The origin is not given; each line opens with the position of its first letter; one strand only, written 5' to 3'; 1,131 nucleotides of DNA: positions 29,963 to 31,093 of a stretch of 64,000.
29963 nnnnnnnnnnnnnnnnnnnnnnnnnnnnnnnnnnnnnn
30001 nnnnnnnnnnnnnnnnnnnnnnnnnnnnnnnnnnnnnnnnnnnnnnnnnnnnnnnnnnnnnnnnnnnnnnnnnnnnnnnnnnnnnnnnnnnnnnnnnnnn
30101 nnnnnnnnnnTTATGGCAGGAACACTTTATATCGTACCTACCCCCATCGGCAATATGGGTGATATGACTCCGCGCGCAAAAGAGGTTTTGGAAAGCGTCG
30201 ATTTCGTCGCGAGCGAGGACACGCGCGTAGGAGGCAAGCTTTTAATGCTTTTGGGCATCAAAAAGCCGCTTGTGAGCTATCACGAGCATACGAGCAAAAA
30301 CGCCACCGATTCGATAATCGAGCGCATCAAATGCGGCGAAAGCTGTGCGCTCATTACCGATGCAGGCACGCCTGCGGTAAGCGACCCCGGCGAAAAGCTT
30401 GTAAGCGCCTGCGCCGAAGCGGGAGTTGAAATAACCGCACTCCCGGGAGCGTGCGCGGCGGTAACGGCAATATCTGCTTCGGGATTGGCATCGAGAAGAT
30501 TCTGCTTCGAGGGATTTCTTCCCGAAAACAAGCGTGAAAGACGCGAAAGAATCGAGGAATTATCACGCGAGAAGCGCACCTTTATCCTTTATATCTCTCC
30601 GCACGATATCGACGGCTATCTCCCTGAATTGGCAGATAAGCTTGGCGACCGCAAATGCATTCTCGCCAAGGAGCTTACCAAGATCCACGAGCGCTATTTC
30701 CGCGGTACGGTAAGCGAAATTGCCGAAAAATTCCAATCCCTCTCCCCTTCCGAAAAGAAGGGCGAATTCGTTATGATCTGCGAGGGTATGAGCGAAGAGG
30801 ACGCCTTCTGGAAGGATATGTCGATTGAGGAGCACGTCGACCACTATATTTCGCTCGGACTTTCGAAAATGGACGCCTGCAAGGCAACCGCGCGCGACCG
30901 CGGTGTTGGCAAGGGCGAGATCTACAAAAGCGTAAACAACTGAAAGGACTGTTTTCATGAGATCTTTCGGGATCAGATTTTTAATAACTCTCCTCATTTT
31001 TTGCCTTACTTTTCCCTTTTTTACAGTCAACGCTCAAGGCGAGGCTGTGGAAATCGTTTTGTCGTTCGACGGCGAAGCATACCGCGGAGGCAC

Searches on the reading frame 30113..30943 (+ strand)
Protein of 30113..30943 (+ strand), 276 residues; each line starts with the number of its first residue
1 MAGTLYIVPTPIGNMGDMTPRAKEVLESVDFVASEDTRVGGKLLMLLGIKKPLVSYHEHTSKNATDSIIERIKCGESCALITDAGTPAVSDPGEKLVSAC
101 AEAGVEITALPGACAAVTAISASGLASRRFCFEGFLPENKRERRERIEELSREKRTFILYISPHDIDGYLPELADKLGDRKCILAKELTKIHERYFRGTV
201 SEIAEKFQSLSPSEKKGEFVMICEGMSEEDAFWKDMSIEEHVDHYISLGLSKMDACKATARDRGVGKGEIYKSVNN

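Call 3: search_protein_families(library=pfam, proteins=[window:30113-30943:+], max_evalue=1)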
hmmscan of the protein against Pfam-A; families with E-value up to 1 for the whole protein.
window:30113-30943:+ (276 aa): 2 families
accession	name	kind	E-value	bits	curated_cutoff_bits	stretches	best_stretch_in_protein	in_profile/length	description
PF00590.25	TP_methylase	-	1.4e-29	104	27.8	1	4-204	1-212/212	Tetrapyrrole (Corrin/Porphyrin) Methylases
PF03784.18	Cyclotide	-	0.31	11.6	25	1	72-82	2-12/30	Cyclotide family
